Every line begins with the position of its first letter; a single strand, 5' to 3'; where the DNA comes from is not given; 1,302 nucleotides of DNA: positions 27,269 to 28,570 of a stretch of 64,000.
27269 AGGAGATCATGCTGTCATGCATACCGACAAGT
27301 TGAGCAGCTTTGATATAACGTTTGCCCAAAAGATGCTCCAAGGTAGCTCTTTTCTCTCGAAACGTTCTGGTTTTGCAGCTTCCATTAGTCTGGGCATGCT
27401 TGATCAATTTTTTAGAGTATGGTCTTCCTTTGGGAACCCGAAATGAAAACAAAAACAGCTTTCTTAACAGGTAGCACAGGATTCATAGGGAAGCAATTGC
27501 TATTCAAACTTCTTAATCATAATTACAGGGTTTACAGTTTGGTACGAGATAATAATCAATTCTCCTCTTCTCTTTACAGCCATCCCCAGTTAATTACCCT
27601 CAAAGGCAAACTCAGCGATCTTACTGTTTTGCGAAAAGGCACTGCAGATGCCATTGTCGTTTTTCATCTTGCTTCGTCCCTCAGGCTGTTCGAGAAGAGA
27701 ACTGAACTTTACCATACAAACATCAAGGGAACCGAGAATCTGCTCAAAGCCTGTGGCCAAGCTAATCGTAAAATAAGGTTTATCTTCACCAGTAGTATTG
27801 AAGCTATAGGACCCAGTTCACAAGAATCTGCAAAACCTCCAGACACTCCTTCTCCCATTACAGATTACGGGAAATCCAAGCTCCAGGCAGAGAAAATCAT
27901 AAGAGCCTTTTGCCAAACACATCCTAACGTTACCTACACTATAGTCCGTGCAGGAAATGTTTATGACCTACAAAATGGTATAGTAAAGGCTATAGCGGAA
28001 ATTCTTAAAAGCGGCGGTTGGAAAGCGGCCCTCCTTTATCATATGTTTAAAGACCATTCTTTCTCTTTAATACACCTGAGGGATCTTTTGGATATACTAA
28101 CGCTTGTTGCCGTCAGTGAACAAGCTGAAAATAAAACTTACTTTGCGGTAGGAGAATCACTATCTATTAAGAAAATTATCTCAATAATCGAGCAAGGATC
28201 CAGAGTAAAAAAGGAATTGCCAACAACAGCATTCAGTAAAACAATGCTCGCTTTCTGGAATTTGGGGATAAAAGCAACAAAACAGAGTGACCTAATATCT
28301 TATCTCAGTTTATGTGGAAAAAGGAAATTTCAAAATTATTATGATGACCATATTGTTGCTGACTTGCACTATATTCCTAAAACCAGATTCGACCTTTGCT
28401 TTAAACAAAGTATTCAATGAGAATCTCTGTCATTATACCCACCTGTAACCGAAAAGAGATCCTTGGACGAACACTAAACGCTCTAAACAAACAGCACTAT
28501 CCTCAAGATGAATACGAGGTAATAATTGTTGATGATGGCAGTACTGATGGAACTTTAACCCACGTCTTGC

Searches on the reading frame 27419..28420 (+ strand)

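Call 26: search_protein_families(library=pfam, proteins=[window:27419-28420:+], max_evalue=0.00001)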
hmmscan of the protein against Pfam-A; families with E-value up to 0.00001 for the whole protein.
window:27419-28420:+ (333 aa): 8 families
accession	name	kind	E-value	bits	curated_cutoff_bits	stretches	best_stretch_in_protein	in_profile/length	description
PF01370.27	Epimerase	-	1.1e-27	97.5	20.9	1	15-235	2-229/240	NAD dependent epimerase/dehydratase family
PF07993.18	NAD_binding_4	-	3.9e-19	69.3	20.1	1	77-183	88-209/258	Male sterility protein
PF01073.25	3Beta_HSD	-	1.1e-17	64.4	22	1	16-166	2-162/280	3-beta hydroxysteroid dehydrogenase/isomerase family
PF16363.11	GDP_Man_Dehyd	-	3e-17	63.5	27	1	16-255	2-260/332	GDP-mannose 4,6 dehydratase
PF13460.12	NAD_binding_10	-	1.1e-14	55.2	27.2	1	18-187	1-152/184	NAD(P)H-binding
PF04321.23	RmlD_sub_bind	-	1.3e-10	41.3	27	1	15-197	4-168/287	RmlD substrate binding domain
PF02719.21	Polysacc_synt_2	-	7.2e-08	32.4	20.2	1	16-194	3-184/293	Polysaccharide biosynthesis protein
PF05368.20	NmrA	-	2.1e-07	31.3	27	1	11-260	2-233/298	NmrA-like family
